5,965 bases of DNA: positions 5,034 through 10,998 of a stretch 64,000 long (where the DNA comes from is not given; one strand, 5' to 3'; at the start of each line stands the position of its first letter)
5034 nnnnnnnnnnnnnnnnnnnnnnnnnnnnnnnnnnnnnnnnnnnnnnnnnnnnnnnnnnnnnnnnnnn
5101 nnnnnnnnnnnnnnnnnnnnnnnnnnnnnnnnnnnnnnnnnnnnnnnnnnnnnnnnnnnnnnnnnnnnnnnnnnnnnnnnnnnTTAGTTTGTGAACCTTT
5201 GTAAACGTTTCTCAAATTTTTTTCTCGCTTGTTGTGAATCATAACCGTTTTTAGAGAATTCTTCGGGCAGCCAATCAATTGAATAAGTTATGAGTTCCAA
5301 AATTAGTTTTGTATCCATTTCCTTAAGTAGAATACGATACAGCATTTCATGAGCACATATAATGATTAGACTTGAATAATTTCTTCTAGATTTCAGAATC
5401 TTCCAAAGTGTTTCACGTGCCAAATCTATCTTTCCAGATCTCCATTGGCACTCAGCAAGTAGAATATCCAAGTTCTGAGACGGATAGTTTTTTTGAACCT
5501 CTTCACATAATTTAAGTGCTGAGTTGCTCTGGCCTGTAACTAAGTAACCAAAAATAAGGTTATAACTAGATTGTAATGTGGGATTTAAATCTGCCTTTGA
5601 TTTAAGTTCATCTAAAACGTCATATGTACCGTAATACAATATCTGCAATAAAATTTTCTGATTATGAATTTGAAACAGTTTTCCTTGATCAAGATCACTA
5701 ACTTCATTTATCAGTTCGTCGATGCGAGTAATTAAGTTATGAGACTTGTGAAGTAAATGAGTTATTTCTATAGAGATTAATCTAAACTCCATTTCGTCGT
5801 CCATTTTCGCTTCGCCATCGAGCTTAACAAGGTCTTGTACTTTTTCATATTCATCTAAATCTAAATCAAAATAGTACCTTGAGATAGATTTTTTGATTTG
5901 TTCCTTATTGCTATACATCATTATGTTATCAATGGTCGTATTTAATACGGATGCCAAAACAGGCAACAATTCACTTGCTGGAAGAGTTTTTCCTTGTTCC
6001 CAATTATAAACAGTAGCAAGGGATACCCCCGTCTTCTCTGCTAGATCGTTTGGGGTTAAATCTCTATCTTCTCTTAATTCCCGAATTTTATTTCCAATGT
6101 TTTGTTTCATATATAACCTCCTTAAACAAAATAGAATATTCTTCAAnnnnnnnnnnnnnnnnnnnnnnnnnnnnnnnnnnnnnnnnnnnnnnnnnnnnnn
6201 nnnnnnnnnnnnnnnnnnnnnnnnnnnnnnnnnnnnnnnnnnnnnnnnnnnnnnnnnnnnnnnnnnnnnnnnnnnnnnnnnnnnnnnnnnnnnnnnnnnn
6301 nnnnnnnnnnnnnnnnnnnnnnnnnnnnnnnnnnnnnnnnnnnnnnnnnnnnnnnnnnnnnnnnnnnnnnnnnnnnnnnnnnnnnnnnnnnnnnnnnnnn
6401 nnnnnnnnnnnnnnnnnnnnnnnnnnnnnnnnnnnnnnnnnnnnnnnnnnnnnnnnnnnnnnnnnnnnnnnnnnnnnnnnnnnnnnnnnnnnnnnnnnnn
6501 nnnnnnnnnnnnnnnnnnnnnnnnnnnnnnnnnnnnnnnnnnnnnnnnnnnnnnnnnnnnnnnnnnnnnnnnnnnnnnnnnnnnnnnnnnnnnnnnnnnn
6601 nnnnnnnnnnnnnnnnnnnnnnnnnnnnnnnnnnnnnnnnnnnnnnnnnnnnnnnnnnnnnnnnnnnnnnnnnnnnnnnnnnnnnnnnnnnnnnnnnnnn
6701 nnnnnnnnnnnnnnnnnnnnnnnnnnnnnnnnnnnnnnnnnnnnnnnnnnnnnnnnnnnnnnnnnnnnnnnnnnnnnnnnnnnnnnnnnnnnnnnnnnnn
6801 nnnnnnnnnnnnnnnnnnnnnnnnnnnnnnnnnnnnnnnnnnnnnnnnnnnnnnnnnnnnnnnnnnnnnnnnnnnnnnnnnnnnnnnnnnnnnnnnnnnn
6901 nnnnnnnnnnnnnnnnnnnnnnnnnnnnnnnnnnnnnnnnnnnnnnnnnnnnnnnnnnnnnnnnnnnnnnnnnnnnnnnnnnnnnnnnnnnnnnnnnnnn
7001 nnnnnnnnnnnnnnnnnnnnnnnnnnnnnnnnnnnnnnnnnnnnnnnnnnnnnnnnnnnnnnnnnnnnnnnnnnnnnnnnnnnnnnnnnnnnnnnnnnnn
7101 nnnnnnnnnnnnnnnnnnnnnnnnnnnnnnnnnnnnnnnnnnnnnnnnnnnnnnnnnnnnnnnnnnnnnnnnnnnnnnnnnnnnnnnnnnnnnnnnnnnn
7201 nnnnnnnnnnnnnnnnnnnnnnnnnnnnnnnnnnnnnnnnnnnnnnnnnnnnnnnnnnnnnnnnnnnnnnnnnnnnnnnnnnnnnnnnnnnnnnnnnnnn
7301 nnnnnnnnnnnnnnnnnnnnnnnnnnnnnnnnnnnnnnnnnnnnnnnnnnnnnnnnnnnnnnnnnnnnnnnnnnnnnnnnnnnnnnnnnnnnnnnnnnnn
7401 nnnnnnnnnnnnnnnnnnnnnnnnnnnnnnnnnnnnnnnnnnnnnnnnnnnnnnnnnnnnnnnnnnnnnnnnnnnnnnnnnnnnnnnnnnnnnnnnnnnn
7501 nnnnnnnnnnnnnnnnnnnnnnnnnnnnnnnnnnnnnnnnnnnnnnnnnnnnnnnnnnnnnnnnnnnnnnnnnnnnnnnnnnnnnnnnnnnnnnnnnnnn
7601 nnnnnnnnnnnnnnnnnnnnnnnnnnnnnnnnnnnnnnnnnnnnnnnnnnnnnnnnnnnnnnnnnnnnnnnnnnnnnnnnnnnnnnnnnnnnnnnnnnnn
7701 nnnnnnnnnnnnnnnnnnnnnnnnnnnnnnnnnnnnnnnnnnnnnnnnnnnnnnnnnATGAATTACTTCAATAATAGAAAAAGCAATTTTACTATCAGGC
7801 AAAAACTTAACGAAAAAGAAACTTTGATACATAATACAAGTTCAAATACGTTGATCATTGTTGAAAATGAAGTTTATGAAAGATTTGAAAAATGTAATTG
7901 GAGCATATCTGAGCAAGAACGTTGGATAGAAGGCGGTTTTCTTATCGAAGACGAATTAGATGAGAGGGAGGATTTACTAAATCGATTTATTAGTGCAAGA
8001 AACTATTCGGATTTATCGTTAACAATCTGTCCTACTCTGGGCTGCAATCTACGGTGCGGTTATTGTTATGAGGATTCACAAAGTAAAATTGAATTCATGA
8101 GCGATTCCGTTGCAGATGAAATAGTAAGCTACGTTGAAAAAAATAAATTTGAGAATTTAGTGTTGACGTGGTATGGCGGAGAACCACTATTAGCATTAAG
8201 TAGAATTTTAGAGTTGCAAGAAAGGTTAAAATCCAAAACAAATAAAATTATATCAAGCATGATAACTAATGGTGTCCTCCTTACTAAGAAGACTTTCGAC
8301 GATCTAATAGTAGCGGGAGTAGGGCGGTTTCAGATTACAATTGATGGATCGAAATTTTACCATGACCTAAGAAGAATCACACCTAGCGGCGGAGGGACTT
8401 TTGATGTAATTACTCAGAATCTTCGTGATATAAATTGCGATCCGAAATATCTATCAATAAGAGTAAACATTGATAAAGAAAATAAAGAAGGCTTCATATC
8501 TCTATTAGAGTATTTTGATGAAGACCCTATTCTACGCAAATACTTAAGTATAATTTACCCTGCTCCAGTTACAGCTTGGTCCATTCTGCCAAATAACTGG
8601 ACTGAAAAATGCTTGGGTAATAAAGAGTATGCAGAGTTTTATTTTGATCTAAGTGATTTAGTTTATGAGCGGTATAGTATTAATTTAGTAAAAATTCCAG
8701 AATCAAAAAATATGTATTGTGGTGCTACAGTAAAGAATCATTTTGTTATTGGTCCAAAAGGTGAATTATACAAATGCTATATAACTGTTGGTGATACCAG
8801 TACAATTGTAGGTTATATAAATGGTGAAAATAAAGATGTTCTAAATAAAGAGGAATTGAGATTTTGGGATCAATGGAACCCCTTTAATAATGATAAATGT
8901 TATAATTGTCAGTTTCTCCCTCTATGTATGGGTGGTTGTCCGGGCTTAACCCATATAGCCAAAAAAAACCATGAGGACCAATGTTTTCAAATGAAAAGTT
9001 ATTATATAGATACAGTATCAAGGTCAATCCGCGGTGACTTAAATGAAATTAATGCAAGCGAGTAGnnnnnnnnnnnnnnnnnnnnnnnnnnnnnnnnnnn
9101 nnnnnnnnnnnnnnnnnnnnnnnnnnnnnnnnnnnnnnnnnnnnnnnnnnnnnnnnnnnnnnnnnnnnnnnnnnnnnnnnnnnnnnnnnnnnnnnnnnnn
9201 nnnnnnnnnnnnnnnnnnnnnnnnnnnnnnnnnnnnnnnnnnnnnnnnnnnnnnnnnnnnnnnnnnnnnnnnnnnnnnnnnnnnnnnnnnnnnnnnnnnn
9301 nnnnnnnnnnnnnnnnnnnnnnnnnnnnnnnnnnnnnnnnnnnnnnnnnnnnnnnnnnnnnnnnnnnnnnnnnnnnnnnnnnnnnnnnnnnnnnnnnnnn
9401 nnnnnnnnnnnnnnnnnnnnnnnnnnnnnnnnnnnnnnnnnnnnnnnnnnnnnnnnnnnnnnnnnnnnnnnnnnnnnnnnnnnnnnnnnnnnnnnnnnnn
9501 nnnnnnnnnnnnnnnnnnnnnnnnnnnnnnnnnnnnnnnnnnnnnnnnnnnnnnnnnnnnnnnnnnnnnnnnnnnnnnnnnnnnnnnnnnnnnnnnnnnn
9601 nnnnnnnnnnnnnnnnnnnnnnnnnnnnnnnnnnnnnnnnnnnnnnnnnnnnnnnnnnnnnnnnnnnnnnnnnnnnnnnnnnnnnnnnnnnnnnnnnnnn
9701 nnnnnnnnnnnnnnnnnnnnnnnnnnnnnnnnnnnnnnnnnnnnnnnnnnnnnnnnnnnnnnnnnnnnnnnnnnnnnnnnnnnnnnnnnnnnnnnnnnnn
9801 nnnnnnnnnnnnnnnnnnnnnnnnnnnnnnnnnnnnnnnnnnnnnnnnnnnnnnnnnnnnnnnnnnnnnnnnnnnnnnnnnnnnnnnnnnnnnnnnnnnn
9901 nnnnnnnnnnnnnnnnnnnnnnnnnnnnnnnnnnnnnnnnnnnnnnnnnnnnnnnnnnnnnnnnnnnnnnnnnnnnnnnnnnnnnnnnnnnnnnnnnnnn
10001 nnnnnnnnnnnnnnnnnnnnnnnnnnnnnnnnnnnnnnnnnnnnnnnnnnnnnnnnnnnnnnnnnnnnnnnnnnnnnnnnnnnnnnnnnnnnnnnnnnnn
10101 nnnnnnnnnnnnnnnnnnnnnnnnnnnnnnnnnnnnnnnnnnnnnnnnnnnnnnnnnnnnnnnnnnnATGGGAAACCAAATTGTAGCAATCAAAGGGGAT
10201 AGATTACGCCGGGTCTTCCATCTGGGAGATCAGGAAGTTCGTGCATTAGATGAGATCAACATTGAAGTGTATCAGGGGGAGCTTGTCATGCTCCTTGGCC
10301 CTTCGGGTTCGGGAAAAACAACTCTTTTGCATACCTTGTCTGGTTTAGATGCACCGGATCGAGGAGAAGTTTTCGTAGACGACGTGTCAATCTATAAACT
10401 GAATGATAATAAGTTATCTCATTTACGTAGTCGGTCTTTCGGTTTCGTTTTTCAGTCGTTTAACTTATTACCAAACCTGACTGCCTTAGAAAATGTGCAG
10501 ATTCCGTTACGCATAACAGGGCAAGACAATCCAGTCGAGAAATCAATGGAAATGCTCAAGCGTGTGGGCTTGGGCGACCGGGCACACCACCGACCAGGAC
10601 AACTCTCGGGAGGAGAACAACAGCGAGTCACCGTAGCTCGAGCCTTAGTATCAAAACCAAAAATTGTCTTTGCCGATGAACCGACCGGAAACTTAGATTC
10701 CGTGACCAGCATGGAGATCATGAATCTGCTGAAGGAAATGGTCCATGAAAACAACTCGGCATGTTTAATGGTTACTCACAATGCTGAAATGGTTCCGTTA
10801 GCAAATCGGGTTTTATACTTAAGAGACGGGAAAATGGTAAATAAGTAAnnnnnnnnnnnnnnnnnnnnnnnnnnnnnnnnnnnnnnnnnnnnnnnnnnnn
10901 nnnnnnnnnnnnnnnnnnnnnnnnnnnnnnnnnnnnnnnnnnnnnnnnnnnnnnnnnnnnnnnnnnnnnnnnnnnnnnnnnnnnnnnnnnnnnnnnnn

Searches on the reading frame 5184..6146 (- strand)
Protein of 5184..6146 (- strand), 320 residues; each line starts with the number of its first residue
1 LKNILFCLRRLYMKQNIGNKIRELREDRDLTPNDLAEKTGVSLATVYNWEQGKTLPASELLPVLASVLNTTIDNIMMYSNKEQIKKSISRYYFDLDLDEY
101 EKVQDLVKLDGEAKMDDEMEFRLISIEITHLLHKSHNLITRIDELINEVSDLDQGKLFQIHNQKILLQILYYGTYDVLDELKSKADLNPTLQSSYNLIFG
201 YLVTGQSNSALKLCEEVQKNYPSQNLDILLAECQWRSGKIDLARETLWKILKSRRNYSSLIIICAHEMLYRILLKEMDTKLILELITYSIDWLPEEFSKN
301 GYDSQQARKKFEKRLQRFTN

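Call 97: search_protein_families(library=pfam, proteins=[window:5184-6146:-], max_evalue=0.05)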
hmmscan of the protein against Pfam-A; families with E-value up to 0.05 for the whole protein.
window:5184-6146:- (320 aa): 15 families
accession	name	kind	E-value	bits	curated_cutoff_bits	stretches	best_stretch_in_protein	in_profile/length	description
PF01381.28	HTH_3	-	1.8e-12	47.6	23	1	21-73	1-53/55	Helix-turn-helix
PF13560.12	HTH_31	-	6.6e-10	39.6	27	1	18-71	3-57/64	Helix-turn-helix domain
PF13443.12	HTH_26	-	3.7e-08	33.9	22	1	20-78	1-60/63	Cro/C1-type HTH DNA-binding domain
PF12844.13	HTH_19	-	2.5e-05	24.5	30.2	1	18-61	1-44/64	Helix-turn-helix domain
PF13412.12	HTH_24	-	0.00016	21.6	21.9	1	21-46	9-34/48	Winged helix-turn-helix DNA-binding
PF14559.12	TPR_19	-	0.00059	20.5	25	1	205-256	5-57/68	Tetratricopeptide repeat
PF12728.13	HTH_17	-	0.0022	18.7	27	1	30-57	2-29/51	Helix-turn-helix domain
PF08279.18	HTH_11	-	0.0025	18.1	25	1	21-48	6-34/55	HTH domain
PF13174.12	TPR_6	-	0.011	16.8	26.3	0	202-222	11-31/33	Tetratricopeptide repeat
PF12921.12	ATP13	-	0.011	16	26.7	1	179-227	41-89/114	Mitochondrial ATPase expression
PF13744.12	HTH_37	-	0.012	15.9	27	1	12-53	14-55/80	Helix-turn-helix domain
PF12895.13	ANAPC3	-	0.031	15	27.2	0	201-247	33-79/82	Anaphase-promoting complex, cyclosome, subunit 3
PF13384.12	HTH_23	-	0.034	14.4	24.6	0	27-49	16-37/50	Homeodomain-like domain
PF09339.16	HTH_IclR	-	0.035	14.3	22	0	25-48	14-37/52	IclR helix-turn-helix domain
PF07022.19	Phage_CI_repr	-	0.041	14.7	22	0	34-76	17-58/65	Bacteriophage CI repressor helix-turn-helix domain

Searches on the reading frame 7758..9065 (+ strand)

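Call 82: search_protein_families(library=ncbifam, proteins=[window:7758-9065:+], max_evalue=0.00001)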
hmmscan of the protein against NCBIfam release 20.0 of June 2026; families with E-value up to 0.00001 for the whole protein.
window:7758-9065:+ (435 aa): 59 families (the best 25 are shown)
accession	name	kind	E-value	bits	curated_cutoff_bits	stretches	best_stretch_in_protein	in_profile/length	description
TIGR04463.1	rSAM_vs_C_rich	equivalog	2.3e-74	250.7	525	1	17-395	7-395/438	TIGR04463 family radical SAM/SPASM RiPP maturase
NF038107.1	rSAM_NF038107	equivalog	7.3e-60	203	600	1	9-429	4-436/444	Cys-every-fifth radical SAM/SPASM peptide maturase CefB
TIGR04334.1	rSAM_Clo7bot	equivalog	1.9e-59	201.5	600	1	8-402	2-415/440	radical SAM/SPASM domain Clo7bot peptide maturase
TIGR04280.1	geopep_mat_rSAM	hypoth_equivalog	3.3e-59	201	400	1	21-429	18-426/428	geopeptide radical SAM maturase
NF052473.1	rSAM_FlmE_OhkG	exception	9.2e-43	146.6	500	1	24-418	20-449/481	FlmE/OhkG family radical SAM/SPASM peptide maturase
NF047865.1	rSAM_PapB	equivalog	1.2e-36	126.6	340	1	87-402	4-324/330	PapB family radical SAM/SPASM ranthipeptide maturase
NF041298.1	rSAM_mat_DynA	equivalog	1.3e-27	96.8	450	1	90-418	5-340/356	dynobactin maturation radical SAM/SPASM protein DynA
TIGR04068.1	rSAM_ocin_clost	equivalog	2.6e-25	89.3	500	1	20-261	9-270/462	Cys-rich peptide radical SAM maturase CcpM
TIGR03942.1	sulfatase_rSAM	equivalog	3.9e-25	88.7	349.45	1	95-414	10-348/363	anaerobic sulfatase maturase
TIGR03906.1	quino_hemo_SAM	equivalog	1.7e-22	79.7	453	1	92-225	100-241/467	quinohemoprotein amine dehydrogenase maturation protein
TIGR04083.1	rSAM_pep_methan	hypoth_equivalog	1.5e-21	76.7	300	1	89-398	3-314/376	TIGR04083 family peptide-modifying radical SAM enzyme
NF040492.1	not_ScfB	exception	8.2e-20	71.1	855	1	50-395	62-416/450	ScfB-related radical SAM/SPASM orphan maturase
NF041707.1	rSAM_YhhB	equivalog_domain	2.3e-19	69.5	445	1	96-231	12-158/369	cyclophane-forming radical SAM/SPASM peptide maturase YhhB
TIGR04136.1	rSAM_FibroRumin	equivalog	3e-19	69.2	400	1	8-395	23-419/458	FibroRumin system radical SAM peptide maturase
TIGR03974.1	rSAM_six_Cys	equivalog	6.3e-19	68.2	425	1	86-225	99-244/451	thioether cross-link-forming SCIFF peptide maturase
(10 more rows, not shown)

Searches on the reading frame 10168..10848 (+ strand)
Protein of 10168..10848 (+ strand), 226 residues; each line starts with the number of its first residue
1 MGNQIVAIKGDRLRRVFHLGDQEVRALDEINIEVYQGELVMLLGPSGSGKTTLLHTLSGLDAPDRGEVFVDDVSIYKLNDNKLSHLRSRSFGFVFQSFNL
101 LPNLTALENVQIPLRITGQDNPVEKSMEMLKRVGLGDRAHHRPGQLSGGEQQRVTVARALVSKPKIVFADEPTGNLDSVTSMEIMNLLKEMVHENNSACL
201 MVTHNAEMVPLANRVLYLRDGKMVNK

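Call 8: search_protein_families(library=pfam, proteins=[window:10168-10848:+])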
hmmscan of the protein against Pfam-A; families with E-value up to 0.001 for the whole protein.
window:10168-10848:+ (226 aa): 4 families
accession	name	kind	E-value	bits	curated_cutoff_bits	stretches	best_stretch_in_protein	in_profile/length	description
PF00005.33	ABC_tran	-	5.7e-34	118.1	25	1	27-173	1-136/137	ABC transporter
PF13304.12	AAA_21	-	4.2e-06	27.5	27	0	40-60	2-22/304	AAA domain, putative AbiEii toxin, Type IV TA system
PF02463.25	SMC_N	-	8.7e-06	25.8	40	0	114-217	111-210/220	RecF/RecN/SMC N terminal domain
PF13191.12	AAA_16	-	0.00083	20.3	32.6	0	24-58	9-45/167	AAA ATPase domain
